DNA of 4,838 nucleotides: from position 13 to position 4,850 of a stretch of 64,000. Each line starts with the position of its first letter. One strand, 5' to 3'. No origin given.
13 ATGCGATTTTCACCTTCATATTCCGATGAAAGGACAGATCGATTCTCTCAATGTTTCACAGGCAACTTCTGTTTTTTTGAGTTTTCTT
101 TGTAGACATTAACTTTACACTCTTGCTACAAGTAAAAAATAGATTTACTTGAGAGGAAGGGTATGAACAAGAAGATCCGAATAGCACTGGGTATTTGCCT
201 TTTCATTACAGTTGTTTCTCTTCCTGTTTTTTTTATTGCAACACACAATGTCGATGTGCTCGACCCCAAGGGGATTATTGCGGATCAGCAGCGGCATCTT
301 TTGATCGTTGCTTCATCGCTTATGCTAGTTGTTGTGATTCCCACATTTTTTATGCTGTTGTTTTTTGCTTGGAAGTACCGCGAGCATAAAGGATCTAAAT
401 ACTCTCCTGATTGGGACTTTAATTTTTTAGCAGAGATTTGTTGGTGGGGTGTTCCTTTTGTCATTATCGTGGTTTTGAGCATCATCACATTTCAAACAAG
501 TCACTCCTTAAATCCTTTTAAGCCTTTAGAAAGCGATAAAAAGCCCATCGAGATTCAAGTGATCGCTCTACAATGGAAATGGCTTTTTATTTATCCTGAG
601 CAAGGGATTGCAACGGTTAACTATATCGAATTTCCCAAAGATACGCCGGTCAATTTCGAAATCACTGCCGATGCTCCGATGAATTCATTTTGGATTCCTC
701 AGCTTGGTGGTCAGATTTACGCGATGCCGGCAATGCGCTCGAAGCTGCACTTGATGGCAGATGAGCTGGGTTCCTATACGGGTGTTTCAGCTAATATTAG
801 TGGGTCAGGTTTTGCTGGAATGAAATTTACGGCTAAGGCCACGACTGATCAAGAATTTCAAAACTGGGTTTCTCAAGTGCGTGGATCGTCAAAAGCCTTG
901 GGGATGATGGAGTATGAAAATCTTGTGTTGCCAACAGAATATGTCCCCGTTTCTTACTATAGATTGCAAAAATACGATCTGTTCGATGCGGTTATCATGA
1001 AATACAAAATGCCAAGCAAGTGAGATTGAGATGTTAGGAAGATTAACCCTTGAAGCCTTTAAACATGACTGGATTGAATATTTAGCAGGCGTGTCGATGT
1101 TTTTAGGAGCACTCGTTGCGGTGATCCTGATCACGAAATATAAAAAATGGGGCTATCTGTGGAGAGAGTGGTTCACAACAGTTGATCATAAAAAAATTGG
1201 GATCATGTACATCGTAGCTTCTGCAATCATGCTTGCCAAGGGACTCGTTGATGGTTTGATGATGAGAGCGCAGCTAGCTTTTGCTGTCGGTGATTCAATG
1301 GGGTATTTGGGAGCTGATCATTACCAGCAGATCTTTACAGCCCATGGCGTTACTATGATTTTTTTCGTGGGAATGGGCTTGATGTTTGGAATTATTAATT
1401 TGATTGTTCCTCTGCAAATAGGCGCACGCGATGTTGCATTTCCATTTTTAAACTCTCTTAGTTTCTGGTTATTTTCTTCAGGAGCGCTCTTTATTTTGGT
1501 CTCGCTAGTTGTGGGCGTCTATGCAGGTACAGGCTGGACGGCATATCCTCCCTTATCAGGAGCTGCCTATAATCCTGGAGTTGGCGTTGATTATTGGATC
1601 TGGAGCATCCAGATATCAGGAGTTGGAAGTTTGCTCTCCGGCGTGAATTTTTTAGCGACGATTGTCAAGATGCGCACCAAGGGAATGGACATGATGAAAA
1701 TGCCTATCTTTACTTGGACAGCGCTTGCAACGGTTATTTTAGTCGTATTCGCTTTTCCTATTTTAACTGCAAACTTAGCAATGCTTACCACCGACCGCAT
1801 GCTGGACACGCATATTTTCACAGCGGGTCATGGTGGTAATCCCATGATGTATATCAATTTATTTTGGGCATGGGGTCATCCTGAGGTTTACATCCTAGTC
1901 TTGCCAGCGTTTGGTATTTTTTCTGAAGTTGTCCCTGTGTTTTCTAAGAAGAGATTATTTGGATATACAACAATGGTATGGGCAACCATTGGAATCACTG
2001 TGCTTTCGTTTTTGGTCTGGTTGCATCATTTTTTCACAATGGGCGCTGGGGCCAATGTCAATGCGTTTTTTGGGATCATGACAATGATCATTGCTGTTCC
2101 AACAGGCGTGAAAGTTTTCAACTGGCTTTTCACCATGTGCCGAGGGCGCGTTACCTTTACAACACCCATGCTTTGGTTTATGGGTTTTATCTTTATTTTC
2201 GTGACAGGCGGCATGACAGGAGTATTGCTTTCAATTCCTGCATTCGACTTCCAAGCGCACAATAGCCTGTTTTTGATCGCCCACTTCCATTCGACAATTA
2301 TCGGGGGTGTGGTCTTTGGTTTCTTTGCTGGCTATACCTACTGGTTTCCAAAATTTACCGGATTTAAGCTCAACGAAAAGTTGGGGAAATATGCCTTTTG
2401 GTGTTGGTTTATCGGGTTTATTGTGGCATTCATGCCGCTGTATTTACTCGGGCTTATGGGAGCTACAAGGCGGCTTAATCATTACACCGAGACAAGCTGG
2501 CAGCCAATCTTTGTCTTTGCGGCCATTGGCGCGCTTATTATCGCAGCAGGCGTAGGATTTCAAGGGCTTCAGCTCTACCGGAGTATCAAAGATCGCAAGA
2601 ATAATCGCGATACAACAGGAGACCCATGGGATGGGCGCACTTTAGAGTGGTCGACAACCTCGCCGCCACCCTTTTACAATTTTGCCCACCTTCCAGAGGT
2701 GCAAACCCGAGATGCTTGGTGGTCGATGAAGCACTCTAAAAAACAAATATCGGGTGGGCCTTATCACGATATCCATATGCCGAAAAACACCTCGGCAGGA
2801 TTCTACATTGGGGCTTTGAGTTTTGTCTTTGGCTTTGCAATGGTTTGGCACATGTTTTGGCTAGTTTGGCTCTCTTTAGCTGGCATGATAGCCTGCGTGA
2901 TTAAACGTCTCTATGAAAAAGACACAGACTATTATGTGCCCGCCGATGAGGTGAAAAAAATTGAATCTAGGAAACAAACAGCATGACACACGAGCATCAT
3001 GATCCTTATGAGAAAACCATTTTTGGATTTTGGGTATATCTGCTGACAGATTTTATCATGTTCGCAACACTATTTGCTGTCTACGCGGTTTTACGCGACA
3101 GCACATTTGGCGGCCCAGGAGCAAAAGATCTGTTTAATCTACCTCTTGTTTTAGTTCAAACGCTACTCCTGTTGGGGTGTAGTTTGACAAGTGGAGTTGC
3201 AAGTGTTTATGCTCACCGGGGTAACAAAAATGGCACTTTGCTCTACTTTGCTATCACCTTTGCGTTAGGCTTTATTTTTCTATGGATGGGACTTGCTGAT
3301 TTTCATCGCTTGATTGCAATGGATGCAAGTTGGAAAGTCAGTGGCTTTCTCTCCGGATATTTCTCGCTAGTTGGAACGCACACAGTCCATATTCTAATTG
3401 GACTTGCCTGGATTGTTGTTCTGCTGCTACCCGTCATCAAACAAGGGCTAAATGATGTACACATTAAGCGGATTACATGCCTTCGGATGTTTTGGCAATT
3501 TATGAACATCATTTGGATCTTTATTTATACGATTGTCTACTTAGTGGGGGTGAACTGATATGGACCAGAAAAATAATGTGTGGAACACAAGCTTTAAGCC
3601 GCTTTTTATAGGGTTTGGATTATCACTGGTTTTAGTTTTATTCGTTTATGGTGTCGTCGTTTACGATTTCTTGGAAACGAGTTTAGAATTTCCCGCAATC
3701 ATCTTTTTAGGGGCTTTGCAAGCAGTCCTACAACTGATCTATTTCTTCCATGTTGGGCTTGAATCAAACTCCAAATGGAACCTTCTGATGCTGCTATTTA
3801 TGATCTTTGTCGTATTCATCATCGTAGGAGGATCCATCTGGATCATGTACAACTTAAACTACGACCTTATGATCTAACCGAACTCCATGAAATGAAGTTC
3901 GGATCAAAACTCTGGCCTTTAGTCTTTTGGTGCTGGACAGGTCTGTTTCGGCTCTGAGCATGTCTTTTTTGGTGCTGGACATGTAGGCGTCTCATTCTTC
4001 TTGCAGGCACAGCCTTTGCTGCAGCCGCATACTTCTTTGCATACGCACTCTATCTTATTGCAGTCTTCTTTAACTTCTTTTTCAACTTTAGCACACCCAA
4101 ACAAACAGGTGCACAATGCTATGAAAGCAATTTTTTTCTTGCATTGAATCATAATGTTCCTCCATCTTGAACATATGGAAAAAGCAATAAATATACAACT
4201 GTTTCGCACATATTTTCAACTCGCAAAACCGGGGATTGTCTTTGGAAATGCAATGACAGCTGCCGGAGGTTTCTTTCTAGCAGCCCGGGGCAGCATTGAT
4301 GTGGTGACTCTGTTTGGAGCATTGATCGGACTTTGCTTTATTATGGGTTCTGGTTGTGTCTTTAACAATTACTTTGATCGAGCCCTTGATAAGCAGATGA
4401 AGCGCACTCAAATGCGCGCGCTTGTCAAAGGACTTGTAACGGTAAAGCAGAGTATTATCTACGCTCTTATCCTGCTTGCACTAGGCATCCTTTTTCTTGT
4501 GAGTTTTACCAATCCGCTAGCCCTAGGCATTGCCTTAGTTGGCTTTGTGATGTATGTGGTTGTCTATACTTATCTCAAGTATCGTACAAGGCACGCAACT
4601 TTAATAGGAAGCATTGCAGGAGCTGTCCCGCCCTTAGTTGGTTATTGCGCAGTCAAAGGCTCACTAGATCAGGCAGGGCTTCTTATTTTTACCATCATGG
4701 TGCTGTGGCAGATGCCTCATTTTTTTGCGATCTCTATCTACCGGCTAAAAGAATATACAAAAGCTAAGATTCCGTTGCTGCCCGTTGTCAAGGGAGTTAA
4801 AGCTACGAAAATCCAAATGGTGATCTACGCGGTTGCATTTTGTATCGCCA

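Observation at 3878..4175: Cysteine-rich, metallothionein-like lipoprotein gene encoded antisense inside the cyoD-cyoE spacer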

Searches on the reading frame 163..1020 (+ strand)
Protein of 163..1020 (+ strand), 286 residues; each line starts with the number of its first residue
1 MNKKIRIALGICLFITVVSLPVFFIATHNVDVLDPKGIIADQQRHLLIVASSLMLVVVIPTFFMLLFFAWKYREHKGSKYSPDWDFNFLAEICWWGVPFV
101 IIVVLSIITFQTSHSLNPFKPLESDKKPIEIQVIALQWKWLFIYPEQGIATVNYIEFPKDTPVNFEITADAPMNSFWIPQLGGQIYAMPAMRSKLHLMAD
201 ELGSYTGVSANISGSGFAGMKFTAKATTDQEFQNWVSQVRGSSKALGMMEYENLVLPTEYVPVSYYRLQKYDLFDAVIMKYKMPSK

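Call 43: search_protein_families(library=pfam, proteins=[window:163-1020:+], max_evalue=0.001)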
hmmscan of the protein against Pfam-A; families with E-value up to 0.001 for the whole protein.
window:163-1020:+ (286 aa): 3 families
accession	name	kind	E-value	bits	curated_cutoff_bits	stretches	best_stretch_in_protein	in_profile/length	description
PF06481.20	COX_ARM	-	2e-11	44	23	1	242-284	3-45/46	COX Aromatic Rich Motif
PF00116.26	COX2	-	3.5e-05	24.2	22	1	153-223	46-116/120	Cytochrome C oxidase subunit II, periplasmic domain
PF19865.4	DUF6338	-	5.4e-05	23.3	26.5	1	9-101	46-135/205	Family of unknown function (DUF6338)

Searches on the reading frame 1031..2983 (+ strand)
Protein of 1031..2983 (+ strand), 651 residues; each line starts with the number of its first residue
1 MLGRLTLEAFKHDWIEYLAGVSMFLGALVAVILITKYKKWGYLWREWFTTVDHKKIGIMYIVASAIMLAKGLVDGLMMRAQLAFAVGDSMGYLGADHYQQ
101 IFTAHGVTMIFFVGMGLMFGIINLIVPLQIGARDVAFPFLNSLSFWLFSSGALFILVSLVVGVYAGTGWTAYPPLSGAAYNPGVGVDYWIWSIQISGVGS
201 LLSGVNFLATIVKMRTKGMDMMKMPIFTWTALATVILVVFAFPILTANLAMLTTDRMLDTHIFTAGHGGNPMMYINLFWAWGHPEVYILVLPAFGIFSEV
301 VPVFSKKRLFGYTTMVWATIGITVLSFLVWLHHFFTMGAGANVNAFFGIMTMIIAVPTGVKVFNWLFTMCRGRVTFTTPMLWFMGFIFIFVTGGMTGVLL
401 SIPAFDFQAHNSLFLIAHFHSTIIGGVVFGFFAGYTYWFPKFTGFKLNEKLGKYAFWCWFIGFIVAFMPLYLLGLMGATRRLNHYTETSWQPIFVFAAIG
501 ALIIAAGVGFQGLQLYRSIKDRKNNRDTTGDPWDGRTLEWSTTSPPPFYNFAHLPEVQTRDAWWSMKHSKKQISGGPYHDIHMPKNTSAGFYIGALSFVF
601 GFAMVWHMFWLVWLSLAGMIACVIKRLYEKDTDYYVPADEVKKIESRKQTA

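Call 43: search_protein_families(library=pfam, proteins=[window:1031-2983:+], max_evalue=0.001)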
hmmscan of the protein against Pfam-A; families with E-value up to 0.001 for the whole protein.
window:1031-2983:+ (651 aa): 1 family
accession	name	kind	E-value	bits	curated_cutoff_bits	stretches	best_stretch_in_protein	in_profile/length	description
PF00115.25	COX1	-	3.7e-150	501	34.8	1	55-503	1-436/436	Cytochrome C and Quinol oxidase polypeptide I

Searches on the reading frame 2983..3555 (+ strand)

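Call 4: search_protein_families(library=pfam, proteins=[window:2983-3555:+], max_evalue=1)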
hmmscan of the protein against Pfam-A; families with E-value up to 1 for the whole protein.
window:2983-3555:+ (191 aa): 2 families
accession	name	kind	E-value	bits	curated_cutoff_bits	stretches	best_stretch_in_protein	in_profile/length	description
PF00510.24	COX3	-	8.9e-11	42.6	23.8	1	14-189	78-257/258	Cytochrome c oxidase subunit III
PF14802.11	TMEM192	-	0.26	10.8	25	1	49-157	19-127/236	TMEM192 family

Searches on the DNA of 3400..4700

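Call 69: search_rna_families(source=window, start=3400, end=4700, threshold=evalue, max_evalue=1)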
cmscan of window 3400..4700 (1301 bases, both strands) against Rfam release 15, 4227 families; matches with E-value up to 1: 0.
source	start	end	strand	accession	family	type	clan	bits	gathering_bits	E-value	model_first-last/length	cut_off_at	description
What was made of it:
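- Tried and rejected: Rfam on 3400-4700 at E <= 1: nothing (call 69).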

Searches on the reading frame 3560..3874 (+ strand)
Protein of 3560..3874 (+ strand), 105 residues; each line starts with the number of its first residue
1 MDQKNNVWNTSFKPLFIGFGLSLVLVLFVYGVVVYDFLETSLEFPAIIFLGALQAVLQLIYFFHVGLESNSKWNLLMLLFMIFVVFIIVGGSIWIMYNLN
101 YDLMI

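Call 4: search_protein_families(library=pfam, proteins=[window:3560-3874:+], max_evalue=1)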
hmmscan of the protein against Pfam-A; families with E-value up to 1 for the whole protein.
window:3560-3874:+ (105 aa): 2 families
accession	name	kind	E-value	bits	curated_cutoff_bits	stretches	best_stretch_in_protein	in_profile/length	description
PF03626.19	COX4_pro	-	9.1e-10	39.2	28.9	1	17-89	2-72/72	Prokaryotic Cytochrome C oxidase subunit IV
PF20990.2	DUF2207_C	-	0.46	10.6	33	1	2-97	128-190/247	Predicted membrane protein (DUF2207) C-terminal domain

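Call 5: search_protein_families(library=ncbifam, proteins=[window:3560-3874:+], max_evalue=1)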
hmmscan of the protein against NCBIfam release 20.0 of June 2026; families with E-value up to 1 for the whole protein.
window:3560-3874:+ (105 aa): 7 families
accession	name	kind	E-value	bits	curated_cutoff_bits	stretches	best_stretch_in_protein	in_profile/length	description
TIGR02847.1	CyoD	equivalog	2.5e-21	76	81.45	1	11-104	3-96/96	cytochrome o ubiquinol oxidase subunit IV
NF007878.0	PRK10582.1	equivalog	6.5e-19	68.1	144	1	9-105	12-108/109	cytochrome o ubiquinol oxidase subunit IV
TIGR02901.1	QoxD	equivalog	5.2e-12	46.1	85.6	1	17-97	11-91/94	cytochrome aa3 quinol oxidase subunit IV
TIGR02908.1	CoxD_Bacillus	equivalog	7.1e-06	25.9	117.85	1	12-91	25-103/110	cytochrome c oxidase subunit IVB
NF045937.1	MSC_0624_12TM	equivalog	0.0075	14.9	70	1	11-101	280-371/445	MSC_0624 family F1-like ATPase-associated membrane protein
NF041472.1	toxin_DinQ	equivalog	0.025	14.9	30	1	46-63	4-21/22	damage-inducible type I toxin DinQ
TIGR03927.1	T7SS_EssA_Firm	equivalog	0.24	11.3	32.45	1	68-96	119-146/151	type VII secretion protein EssA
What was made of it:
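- It is short and has no family match (calls 4, 5).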
